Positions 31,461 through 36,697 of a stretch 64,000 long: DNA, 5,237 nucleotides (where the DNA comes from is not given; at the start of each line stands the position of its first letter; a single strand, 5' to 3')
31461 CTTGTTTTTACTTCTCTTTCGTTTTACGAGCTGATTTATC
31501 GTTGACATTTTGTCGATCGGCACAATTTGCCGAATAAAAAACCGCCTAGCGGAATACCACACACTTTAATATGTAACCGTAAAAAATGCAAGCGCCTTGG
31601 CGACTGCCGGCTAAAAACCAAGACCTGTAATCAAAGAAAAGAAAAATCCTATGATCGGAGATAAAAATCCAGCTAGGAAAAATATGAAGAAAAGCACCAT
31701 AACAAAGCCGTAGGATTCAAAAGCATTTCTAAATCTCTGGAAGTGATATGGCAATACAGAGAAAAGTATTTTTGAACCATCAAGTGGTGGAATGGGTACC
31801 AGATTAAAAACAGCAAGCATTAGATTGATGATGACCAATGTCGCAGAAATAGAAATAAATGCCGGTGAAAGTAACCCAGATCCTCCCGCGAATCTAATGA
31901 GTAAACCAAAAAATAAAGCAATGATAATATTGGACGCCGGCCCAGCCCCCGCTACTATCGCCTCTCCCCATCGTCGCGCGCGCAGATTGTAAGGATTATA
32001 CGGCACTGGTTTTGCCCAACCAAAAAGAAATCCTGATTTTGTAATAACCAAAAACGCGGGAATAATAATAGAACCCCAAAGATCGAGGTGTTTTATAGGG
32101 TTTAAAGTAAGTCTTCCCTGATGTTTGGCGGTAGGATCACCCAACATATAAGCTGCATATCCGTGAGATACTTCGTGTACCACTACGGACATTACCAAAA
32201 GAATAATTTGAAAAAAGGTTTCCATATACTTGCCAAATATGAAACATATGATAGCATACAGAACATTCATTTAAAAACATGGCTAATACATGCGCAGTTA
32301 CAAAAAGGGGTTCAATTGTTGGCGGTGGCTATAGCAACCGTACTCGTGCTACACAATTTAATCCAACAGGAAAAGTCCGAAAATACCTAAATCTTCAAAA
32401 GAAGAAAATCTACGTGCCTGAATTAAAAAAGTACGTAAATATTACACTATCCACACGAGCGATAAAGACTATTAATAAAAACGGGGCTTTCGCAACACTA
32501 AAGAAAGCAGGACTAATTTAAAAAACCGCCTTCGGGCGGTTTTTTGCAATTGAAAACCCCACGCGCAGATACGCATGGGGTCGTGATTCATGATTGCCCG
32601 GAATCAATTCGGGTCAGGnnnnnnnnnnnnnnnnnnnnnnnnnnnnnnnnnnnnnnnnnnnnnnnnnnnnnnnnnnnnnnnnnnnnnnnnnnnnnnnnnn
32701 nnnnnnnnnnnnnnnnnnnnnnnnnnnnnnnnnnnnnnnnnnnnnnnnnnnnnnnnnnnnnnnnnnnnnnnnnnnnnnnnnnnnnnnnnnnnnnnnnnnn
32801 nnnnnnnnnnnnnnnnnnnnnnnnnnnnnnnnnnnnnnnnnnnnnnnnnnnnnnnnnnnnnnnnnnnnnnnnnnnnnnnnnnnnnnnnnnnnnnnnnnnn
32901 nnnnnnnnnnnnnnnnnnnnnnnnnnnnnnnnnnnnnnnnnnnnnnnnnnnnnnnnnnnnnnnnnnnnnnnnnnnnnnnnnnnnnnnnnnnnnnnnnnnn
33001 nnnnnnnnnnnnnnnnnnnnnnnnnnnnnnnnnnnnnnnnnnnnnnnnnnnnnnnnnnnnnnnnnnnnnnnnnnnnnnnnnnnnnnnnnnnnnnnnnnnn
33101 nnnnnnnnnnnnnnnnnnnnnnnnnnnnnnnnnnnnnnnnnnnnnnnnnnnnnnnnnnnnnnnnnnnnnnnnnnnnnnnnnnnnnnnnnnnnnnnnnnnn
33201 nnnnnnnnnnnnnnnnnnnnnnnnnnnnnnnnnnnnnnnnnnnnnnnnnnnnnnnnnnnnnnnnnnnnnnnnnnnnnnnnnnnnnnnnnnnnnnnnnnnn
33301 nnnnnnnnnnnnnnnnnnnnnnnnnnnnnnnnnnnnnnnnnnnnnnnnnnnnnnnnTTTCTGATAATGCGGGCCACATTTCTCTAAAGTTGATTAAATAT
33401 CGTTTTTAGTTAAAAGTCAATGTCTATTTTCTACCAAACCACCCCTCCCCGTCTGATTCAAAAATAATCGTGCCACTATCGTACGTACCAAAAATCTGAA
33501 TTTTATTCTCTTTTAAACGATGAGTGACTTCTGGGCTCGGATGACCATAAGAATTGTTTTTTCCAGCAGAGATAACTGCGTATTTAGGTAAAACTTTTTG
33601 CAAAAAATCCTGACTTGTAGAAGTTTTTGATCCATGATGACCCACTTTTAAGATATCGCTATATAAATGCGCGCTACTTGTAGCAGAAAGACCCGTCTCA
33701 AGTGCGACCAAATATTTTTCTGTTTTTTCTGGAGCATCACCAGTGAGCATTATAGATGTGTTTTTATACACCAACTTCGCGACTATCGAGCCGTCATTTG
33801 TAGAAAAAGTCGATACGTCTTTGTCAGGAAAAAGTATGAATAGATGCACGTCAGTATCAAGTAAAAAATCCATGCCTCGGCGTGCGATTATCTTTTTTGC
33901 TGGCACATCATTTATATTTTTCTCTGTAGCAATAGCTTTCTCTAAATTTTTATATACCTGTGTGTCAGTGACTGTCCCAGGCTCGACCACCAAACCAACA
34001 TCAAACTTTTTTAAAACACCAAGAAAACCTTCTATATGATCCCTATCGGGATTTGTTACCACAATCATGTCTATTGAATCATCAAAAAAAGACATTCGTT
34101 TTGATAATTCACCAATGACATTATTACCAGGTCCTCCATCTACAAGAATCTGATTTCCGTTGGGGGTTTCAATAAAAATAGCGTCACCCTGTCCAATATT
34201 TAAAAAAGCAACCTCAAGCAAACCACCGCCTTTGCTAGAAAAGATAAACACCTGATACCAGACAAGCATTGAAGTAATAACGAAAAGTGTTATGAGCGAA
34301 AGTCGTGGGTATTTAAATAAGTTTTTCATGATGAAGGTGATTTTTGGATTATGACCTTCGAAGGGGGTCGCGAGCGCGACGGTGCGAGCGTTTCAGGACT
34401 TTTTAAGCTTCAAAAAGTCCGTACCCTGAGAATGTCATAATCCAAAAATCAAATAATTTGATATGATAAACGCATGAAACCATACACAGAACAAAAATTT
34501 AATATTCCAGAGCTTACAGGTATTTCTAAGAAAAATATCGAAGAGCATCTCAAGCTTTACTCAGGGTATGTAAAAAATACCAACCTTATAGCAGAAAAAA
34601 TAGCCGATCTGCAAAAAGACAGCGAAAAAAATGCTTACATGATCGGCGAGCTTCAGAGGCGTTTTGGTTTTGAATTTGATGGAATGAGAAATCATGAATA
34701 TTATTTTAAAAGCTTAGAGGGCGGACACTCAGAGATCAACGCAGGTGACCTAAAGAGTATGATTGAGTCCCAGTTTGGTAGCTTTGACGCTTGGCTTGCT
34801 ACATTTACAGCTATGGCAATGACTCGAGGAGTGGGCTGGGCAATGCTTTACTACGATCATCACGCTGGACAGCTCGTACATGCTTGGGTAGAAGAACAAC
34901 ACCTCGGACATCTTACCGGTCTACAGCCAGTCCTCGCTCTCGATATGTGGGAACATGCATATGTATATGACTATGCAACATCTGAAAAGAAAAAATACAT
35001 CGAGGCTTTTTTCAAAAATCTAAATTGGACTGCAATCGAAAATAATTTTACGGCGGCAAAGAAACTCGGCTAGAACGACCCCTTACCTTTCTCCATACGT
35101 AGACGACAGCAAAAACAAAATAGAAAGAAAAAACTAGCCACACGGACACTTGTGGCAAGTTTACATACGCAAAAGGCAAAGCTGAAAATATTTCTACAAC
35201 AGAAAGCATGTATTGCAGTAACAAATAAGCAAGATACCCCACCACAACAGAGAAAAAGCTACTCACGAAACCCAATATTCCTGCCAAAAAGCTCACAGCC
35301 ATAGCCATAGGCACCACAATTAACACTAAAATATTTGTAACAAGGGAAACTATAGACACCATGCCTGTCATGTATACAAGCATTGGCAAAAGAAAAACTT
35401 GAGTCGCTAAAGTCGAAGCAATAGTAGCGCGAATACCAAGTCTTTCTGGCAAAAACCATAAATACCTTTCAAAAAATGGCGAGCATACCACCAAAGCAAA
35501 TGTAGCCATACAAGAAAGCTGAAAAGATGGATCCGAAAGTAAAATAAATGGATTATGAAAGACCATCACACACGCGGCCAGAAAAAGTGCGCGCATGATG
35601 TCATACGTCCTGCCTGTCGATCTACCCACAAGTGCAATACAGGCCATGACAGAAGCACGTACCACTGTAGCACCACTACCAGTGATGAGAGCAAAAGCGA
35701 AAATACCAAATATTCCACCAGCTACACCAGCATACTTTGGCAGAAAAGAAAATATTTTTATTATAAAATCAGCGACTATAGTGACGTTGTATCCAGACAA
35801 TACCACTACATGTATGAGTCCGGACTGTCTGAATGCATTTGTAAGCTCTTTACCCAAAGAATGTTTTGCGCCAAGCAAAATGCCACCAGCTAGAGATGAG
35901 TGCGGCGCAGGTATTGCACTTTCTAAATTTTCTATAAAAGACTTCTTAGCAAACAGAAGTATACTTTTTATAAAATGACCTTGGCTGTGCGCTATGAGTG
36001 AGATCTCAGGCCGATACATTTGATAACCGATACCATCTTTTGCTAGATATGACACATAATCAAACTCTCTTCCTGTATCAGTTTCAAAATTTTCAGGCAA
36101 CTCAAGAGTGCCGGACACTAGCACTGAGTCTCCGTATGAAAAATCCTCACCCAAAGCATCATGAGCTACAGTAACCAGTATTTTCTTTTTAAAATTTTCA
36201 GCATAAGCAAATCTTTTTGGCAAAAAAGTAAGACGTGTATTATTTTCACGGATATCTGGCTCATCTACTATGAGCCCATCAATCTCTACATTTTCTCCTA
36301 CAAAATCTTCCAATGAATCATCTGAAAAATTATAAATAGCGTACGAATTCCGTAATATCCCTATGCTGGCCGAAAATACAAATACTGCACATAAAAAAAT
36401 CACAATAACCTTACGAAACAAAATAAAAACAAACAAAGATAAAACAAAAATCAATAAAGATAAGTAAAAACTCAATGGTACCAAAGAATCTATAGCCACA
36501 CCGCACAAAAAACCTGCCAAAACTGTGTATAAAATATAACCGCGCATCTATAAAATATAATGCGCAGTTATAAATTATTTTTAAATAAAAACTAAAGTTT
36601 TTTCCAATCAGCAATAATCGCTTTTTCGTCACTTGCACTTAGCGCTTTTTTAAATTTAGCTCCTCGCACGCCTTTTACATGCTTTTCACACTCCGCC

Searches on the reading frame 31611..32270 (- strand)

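Call 58: search_protein_families(library=pfam, proteins=[window:31611-32270:-], max_evalue=0.0001)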
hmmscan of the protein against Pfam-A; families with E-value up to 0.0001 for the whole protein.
window:31611-32270:- (219 aa): 1 family
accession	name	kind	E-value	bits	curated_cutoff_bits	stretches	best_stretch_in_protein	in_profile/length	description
PF02163.28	Peptidase_M50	-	3.8e-18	66.1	27.2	2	138-195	159-217/221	Peptidase family M50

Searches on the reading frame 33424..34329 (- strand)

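Call 56: search_protein_families(library=pfam, proteins=[window:33424-34329:-], max_evalue=0.0001)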
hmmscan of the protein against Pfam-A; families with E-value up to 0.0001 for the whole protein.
window:33424-34329:- (301 aa): 1 family
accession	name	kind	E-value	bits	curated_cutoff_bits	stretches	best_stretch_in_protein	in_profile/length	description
PF00753.33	Lactamase_B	-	5.1e-11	43.3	22.7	1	46-256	4-195/196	Metallo-beta-lactamase superfamily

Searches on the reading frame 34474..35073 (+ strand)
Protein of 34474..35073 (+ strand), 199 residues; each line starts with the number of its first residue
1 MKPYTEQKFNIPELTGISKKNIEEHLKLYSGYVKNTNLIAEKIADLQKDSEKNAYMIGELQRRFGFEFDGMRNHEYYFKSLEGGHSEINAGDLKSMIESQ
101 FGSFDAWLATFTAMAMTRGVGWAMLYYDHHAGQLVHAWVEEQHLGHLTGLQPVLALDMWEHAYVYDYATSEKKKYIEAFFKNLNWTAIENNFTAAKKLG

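Call 58: search_protein_families(library=pfam, proteins=[window:34474-35073:+], max_evalue=0.0001)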
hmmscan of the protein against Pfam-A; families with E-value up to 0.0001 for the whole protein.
window:34474-35073:+ (199 aa): 2 families
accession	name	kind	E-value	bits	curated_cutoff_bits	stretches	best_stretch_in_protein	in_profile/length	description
PF02777.23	Sod_Fe_C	-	1.1e-25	90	20.9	1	90-190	2-101/102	Iron/manganese superoxide dismutases, C-terminal domain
PF00081.27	Sod_Fe_N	-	9e-05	23.3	27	0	17-81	18-81/82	Iron/manganese superoxide dismutases, alpha-hairpin domain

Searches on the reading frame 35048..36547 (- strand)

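Call 34: search_protein_families(library=pfam, proteins=[window:35048-36547:-], max_evalue=0.00001)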
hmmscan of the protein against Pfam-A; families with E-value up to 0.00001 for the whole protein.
window:35048-36547:- (499 aa): 2 families
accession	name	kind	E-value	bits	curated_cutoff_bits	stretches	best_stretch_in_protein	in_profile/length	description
PF03772.21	Competence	-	1.2e-43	149.9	23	1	223-487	1-268/270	Competence protein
PF13567.11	DUF4131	-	1.1e-20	74.4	31.6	1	24-184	4-164/165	Domain of unknown function (DUF4131)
